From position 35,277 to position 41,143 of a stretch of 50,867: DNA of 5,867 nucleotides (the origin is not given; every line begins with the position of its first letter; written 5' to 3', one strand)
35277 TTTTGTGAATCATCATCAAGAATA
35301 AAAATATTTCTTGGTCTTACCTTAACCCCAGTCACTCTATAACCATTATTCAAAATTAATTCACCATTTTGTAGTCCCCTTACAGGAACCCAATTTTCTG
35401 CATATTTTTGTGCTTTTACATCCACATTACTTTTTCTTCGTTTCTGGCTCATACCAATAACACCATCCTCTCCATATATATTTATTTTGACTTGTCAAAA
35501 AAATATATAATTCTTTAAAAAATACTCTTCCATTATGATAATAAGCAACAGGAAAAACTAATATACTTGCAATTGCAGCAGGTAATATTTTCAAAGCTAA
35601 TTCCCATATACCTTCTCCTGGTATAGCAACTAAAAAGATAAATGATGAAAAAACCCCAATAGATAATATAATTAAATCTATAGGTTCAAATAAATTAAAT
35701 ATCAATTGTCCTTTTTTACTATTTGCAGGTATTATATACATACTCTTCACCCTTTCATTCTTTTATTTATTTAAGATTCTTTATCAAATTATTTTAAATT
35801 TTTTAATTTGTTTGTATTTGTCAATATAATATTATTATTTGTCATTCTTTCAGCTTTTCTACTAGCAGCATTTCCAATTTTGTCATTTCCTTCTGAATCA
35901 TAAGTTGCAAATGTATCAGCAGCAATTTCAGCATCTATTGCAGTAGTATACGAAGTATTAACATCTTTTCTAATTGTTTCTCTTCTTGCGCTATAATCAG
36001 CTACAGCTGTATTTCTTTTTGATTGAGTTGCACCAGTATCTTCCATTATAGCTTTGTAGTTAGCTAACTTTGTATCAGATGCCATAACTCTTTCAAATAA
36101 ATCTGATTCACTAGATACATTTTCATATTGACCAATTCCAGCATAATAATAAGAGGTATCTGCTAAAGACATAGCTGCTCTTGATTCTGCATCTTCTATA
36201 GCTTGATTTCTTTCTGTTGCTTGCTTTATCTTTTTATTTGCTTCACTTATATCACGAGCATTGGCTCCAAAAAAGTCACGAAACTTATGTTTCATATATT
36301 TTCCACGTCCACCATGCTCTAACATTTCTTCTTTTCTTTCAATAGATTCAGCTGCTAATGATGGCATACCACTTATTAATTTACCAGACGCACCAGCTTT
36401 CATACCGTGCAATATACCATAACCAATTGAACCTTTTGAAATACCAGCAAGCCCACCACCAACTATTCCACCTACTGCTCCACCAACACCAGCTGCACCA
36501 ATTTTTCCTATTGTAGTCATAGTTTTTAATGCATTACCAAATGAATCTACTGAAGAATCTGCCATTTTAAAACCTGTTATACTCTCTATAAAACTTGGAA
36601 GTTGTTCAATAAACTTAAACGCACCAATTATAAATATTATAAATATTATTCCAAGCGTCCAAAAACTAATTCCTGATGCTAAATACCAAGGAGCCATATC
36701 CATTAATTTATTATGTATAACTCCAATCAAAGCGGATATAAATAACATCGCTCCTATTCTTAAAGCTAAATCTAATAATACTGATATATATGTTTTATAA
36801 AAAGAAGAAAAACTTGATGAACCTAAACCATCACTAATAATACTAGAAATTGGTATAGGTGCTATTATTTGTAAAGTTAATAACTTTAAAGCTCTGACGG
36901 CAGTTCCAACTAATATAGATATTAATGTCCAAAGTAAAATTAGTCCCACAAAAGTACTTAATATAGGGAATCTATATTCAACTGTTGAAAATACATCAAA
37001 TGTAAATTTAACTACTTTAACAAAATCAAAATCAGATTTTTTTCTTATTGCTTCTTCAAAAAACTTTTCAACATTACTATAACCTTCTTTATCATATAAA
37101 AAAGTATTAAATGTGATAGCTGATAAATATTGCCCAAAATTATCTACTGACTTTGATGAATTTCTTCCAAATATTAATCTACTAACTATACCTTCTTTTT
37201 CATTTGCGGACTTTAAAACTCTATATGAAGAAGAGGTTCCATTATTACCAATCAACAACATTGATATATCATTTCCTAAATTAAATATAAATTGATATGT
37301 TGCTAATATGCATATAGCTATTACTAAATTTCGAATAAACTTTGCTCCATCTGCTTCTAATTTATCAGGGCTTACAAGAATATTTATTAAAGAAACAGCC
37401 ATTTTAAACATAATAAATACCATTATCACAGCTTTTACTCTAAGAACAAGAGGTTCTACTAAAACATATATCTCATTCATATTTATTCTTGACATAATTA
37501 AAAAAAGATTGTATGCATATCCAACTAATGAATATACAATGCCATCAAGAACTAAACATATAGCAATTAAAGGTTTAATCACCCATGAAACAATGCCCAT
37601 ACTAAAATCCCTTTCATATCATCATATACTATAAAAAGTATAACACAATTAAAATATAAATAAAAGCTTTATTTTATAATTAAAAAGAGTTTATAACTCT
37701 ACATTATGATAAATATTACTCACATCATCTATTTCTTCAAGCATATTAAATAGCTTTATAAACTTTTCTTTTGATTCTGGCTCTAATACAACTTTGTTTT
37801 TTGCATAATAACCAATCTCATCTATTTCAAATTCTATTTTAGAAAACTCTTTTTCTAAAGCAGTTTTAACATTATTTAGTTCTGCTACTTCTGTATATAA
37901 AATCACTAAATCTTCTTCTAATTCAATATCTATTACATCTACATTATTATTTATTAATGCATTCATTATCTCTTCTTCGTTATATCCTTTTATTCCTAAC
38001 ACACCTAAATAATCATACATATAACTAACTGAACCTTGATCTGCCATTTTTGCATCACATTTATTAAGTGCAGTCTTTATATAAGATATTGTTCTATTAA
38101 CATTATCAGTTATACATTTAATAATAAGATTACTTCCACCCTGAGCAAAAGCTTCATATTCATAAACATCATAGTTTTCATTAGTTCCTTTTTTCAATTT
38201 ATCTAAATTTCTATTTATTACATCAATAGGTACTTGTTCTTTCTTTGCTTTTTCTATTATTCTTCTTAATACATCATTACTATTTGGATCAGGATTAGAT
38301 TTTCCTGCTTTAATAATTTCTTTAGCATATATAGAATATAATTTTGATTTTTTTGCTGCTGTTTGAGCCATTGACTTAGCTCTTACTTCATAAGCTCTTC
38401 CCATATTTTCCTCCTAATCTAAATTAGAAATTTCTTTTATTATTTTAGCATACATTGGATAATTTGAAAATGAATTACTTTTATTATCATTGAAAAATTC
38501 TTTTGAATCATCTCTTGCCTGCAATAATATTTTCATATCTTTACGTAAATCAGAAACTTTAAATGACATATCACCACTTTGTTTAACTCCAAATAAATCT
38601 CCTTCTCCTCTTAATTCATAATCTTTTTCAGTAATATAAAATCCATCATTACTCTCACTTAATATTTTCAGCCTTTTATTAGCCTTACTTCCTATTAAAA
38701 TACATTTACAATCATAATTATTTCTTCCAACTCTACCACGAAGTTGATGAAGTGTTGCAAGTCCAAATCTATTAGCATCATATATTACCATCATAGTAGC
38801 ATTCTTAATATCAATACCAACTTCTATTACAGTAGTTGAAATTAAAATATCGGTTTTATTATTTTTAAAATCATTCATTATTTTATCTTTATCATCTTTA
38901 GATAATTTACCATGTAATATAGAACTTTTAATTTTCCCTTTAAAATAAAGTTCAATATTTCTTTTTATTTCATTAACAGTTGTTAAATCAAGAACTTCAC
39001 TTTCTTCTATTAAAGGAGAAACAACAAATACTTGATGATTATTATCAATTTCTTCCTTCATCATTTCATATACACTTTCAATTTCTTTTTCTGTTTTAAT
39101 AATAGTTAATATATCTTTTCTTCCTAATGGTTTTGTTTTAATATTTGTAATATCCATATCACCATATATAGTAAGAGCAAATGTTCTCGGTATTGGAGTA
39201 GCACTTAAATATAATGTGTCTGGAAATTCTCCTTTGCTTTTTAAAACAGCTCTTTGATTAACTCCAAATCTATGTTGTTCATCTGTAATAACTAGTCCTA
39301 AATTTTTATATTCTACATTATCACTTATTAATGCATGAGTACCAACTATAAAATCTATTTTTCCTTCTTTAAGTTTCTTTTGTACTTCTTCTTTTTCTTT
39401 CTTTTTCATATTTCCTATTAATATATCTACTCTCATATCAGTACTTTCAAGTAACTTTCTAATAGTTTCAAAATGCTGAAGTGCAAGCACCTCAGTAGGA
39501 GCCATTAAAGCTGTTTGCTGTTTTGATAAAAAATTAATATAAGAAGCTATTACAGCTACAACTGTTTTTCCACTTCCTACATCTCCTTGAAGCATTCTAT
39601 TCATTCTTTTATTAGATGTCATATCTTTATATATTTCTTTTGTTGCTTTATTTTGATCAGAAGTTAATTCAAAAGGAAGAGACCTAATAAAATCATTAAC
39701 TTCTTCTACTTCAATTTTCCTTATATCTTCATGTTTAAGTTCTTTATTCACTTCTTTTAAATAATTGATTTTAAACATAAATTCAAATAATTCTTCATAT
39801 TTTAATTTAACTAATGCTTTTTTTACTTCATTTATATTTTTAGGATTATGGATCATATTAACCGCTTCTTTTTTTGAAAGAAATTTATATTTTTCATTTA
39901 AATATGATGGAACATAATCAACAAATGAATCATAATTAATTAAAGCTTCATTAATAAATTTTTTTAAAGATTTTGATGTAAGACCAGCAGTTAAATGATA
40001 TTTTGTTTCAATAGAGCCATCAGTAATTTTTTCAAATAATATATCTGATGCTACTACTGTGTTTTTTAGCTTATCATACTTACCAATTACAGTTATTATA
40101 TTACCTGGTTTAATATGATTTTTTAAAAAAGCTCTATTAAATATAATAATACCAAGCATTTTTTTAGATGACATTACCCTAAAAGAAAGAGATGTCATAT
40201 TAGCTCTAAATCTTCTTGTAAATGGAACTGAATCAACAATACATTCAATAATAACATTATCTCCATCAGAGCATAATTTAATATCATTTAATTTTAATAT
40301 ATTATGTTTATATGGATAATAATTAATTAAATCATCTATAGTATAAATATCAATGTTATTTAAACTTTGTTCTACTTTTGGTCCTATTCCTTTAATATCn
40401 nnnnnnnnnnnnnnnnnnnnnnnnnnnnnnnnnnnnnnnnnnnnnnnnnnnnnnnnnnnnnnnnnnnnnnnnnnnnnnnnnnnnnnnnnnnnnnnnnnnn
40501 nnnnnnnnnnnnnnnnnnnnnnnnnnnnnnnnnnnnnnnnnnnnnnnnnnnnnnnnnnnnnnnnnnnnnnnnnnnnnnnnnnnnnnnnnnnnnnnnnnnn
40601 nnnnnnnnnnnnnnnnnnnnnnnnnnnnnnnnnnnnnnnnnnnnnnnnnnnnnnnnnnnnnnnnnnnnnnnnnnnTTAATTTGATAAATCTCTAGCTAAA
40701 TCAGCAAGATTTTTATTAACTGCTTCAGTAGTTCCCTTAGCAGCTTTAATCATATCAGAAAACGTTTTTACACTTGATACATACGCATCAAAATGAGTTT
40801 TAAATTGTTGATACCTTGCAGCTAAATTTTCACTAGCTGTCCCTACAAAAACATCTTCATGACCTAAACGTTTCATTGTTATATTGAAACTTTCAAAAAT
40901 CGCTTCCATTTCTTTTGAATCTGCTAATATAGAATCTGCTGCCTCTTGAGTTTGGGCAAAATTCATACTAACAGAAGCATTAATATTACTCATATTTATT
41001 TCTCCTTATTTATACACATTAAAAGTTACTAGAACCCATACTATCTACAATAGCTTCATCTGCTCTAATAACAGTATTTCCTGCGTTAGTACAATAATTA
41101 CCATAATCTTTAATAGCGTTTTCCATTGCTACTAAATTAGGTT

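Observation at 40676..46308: Stripped-down type VII secretion locus: EssC + EsaB + two Esx-like proteins, with no EssA/EssB/EsaA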

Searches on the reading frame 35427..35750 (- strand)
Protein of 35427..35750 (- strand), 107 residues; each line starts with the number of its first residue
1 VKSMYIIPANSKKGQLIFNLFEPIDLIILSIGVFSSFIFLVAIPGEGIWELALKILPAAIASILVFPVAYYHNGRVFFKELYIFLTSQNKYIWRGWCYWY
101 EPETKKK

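Call 19: search_protein_families(library=pfam, proteins=[window:35427-35750:-], max_evalue=0.1)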
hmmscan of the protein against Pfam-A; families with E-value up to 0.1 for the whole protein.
window:35427-35750:- (107 aa): 0 families

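Call 94: search_protein_families(library=ncbifam, proteins=[window:35427-35750:-], max_evalue=0.1)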
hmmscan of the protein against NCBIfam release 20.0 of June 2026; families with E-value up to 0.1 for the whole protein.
window:35427-35750:- (107 aa): 1 family
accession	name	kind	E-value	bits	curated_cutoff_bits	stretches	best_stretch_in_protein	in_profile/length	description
NF045975.1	VirB4_plasma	equivalog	0.097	10.3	590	1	7-91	3-94/894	Mbov_0397 family ICE element conjugal transfer ATPase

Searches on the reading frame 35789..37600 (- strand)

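Call 19: search_protein_families(library=pfam, proteins=[window:35789-37600:-], max_evalue=0.1)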
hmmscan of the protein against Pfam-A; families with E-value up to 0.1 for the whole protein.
window:35789-37600:- (603 aa): 0 families

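Call 94: search_protein_families(library=ncbifam, proteins=[window:35789-37600:-], max_evalue=0.1)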
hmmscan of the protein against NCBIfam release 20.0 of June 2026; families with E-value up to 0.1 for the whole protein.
window:35789-37600:- (603 aa): 3 families
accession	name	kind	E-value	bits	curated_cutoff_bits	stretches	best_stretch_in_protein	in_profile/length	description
NF045848.1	MMCAP2_0566_fam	domain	3.2e-05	23.4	90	1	52-347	58-317/322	MMCAP2_0566 family conjugal transfer protein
NF045889.1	ICE_Mbov_0396_TM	equivalog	6.7e-05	22.5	70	1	198-344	163-303/306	Mbov_0396 family ICE element transmembrane protein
NF010772.0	PRK14175.1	equivalog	0.075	12.3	459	0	111-146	34-70/286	bifunctional methylenetetrahydrofolate dehydrogenase/methenyltetrahydrofolate cyclohydrolase FolD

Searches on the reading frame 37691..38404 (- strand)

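Call 19: search_protein_families(library=pfam, proteins=[window:37691-38404:-], max_evalue=0.1)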
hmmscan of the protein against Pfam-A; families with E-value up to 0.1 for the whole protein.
window:37691-38404:- (237 aa): 5 families
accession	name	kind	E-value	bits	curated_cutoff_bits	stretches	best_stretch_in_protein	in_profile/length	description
PF01709.26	Transcrip_reg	-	1.1e-39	136.2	27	1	81-235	4-160/160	TACO1/YebC second and third domain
PF20772.2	TACO1_YebC_N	-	3.3e-15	56.8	36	1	6-72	4-72/73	TACO1/YebC protein N-terminal domain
PF25645.1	Seadorna_VP8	-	0.0096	15.6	27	1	21-81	56-116/295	Seadornavirus outer capsid protein VP8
PF21523.3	ParM_N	-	0.041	14.4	27.4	1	17-103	53-136/159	Plasmid segregation protein ParM, C-terminal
PF13336.12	AcetylCoA_hyd_C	-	0.087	13.2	23.7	0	71-152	60-140/154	Acetyl-CoA hydrolase/transferase C-terminal domain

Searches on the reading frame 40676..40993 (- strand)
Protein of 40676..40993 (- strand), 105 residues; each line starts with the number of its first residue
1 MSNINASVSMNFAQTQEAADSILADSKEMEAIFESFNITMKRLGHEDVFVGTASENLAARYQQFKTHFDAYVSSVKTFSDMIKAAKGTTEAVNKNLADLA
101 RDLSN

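Call 6: search_protein_families(library=pfam, proteins=[window:40676-40993:-], max_evalue=1)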
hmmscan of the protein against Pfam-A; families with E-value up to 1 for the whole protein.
window:40676-40993:- (105 aa): 5 families
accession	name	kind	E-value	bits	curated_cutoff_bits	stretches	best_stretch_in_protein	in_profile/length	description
PF06013.18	WXG100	-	3.1e-05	24.6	27.3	1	8-88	2-80/86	Proteins of 100 residues with WXG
PF01442.23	Apolipoprotein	-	0.049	13.8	90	1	13-98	113-172/190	Apolipoprotein A1/A4/E domain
PF09602.15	PhaP_Bmeg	-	0.065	13.6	28.3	1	14-98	48-135/168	Polyhydroxyalkanoic acid inclusion protein (PhaP_Bmeg)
PF01597.25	GCV_H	-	0.16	12.3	22.2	1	70-98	52-80/122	Glycine cleavage H-protein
PF08979.16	DUF1894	-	0.18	12.6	25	1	3-62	6-66/88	Domain of unknown function (DUF1894)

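Call 7: search_protein_families(library=ncbifam, proteins=[window:40676-40993:-], max_evalue=1)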
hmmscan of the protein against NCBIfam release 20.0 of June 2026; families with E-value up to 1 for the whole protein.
window:40676-40993:- (105 aa): 6 families
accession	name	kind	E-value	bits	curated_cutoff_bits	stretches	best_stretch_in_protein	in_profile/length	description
TIGR03930.1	WXG100_ESAT6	subfamily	0.00017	21.8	44.85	1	8-95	2-87/90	WXG100 family type VII secretion target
NF035934.1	ESAT6_2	subfamily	0.0002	21.5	100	1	8-93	3-86/96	pore-forming ESAT-6 family protein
TIGR00527.1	gcvH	equivalog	0.014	15.5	115.85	1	70-98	57-85/129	glycine cleavage system protein GcvH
TIGR00996.1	Mtu_fam_mce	paralog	0.02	14.1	140.5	1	28-103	131-264/291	MCE family protein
NF005752.0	PRK07576.1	subfamily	0.038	13.3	321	1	11-64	52-105/271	SDR family oxidoreductase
NF053512.1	nitric_RR_NosR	exception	0.053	12.5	400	1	54-104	160-207/422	response regulator c-di-GMP phosphodiesterase, NosR family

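Call 48: search_solved_structures(query=A3, max_evalue=10)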
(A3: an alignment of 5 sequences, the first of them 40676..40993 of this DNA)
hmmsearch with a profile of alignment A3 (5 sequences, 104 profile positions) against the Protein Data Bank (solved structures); distinct sequences matched with E-value up to 10: 74 (the best 60 are shown).
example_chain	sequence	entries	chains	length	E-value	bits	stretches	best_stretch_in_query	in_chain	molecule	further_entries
2vs0_A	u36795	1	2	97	0.003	21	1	52-104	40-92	VIRULENCE FACTOR ESXA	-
2vrz_A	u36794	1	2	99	0.0031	21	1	52-104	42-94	VIRULENCE FACTOR ESXA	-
9x4a_B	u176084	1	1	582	0.051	17.1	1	13-63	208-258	Lipid/multidrug/protein-type ABC exporter, ATP binding/membrane-spanning protein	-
9x46_B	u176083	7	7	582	0.051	17.1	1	13-63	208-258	Lipid/multidrug/protein-type ABC exporter, ATP binding/membrane-spanning protein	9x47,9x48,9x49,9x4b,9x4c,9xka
3zbh_A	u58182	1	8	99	0.054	17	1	43-100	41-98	ESXA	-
3o9o_A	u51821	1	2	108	0.11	16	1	12-95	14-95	Uncharacterized protein gbs1074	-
12fa_A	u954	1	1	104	0.14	15.7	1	17-94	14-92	ESAT-6-like protein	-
3gvm_A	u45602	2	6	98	0.17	15.4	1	13-93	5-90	Putative uncharacterized protein SAG1039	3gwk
9c0x_B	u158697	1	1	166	0.31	14.6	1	18-101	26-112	Hemagglutinin HA2 subunit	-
8qae_A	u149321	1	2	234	0.31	14.5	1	18-103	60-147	sc-apCC-6-SLLA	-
8dis_d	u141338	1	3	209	0.34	14.4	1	22-76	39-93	Hemagglutinin HA2 chain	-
6lks_L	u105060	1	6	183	0.37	14.3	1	22-97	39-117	Hemagglutinin HA2 chain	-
9mtg_B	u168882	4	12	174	0.38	14.3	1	18-103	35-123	Hemagglutinin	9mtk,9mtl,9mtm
8txm_B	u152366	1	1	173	0.38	14.3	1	18-101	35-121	Hemagglutinin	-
4jtv_B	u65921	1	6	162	0.38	14.3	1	18-101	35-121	Hemagglutinin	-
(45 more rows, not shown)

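Call 82: find_homologous_proteins(query=window:40676-40993:-, max_evalue=0.001)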
Query window:40676-40993:- (105 aa): 1 proteins with E <= 0.001 among 11 candidates.
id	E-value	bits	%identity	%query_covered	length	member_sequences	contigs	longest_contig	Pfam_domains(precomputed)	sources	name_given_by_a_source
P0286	2.5e-57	208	98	100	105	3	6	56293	PF06013.19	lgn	-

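Call 88: predict_structure(protein=window:40676-40993:-)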
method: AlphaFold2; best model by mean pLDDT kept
length: 105 residues; sequences in the alignment: 1
mean_pLDDT: 77.6   pTM: 0.54
mean pLDDT of the five models: 77.6, 77.3, 75.2, 68.6, 65.1
residues with pLDDT >= 90: 0; 70-90: 85; 50-70: 19; < 50: 1
segments of 3 or more residues with pLDDT < 50: none
pLDDT, mean of each block of 10 residues (from residue 1): 59 80 85 81 62 74 86 85 80 81 84
secondary structure, 60 per line:
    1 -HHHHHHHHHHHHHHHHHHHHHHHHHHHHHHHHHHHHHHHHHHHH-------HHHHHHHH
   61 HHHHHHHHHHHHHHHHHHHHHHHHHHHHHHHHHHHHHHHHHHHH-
elements in order: H2-45 H53-104

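Call 90: fold_search(model_id=the predicted structure, library=pdb)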
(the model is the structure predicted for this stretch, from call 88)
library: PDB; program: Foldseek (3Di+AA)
matches with E <= 10: 370; with E <= 0.001: 0
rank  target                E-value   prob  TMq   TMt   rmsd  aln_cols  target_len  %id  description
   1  4lws_A                1.6e-01  0.98  0.66  0.68   3.3       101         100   16  EsxA : EsxB (SeMet) hetero-dimer from Thermomonospora curvata (released 2015-02-04)
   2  3zbh_E                1.7e-01  0.98  0.60  0.67   3.2        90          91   13  Geobacillus thermodenitrificans EsxA crystal form I (released 2012-11-21)
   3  4j10_B                3.0e-01  0.97  0.59  0.72   2.3        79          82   11  The crystal structure of a secreted protein ESXB (SeMet-labeled) from Bacillus anthracis str. Sterne (released 2013-02-13)
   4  4j7k_A                3.0e-01  0.97  0.62  0.70   2.3        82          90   11  The crystal structure of a secreted protein EsxB (Mutant E54Q) from Bacillus anthracis str. Sterne (released 2013-03-06)
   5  3fav_C                3.5e-01  0.97  0.67  0.77   2.8        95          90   16  Structure of the CFP10-ESAT6 complex from Mycobacterium tuberculosis (released 2009-11-24)
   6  4j10_A                3.7e-01  0.97  0.61  0.70   2.3        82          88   11  The crystal structure of a secreted protein ESXB (SeMet-labeled) from Bacillus anthracis str. Sterne (released 2013-02-13)
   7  4j41_B                4.2e-01  0.96  0.61  0.72   2.2        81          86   11  The crystal structure of a secreted protein EsxB (Mutant P67A) from Bacillus anthracis str. Sterne (released 2013-02-20)
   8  4j11_A                4.2e-01  0.96  0.59  0.69   2.2        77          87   12  The crystal structure of a secreted protein ESXB (wild-type, in P21 space group) from Bacillus anthracis str. sterne (released 2013-02-13)
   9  4j7k_D                4.2e-01  0.96  0.61  0.73   2.3        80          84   12  The crystal structure of a secreted protein EsxB (Mutant E54Q) from Bacillus anthracis str. Sterne (released 2013-03-06)
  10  4j7k_C                4.2e-01  0.95  0.59  0.67   2.5        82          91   11  The crystal structure of a secreted protein EsxB (Mutant E54Q) from Bacillus anthracis str. Sterne (released 2013-03-06)
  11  4j7k_B                4.2e-01  0.95  0.57  0.63   2.3        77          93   12  The crystal structure of a secreted protein EsxB (Mutant E54Q) from Bacillus anthracis str. Sterne (released 2013-03-06)
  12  2vs0_B                4.2e-01  0.87  0.53  0.62   3.4        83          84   12  Structural analysis of homodimeric staphylococcal aureus virulence factor EsxA (released 2008-08-26)
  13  4j7j_B                4.5e-01  0.95  0.59  0.69   2.3        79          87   13  The crystal structure of a secreted protein EsxB (Mutant G53A) from Bacillus anthracis str. Sterne (released 2013-03-06)
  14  9a72_A                4.5e-01  0.90  0.61  0.26   3.9        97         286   16  Integrative model of YFMS-CHEW by crosslinking MS and deep learning (released 2024-09-18)
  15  2vrz_B                4.5e-01  0.85  0.53  0.62   3.5        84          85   12  Structural analysis of homodimeric staphylococcal aureus EsxA (released 2008-08-26)
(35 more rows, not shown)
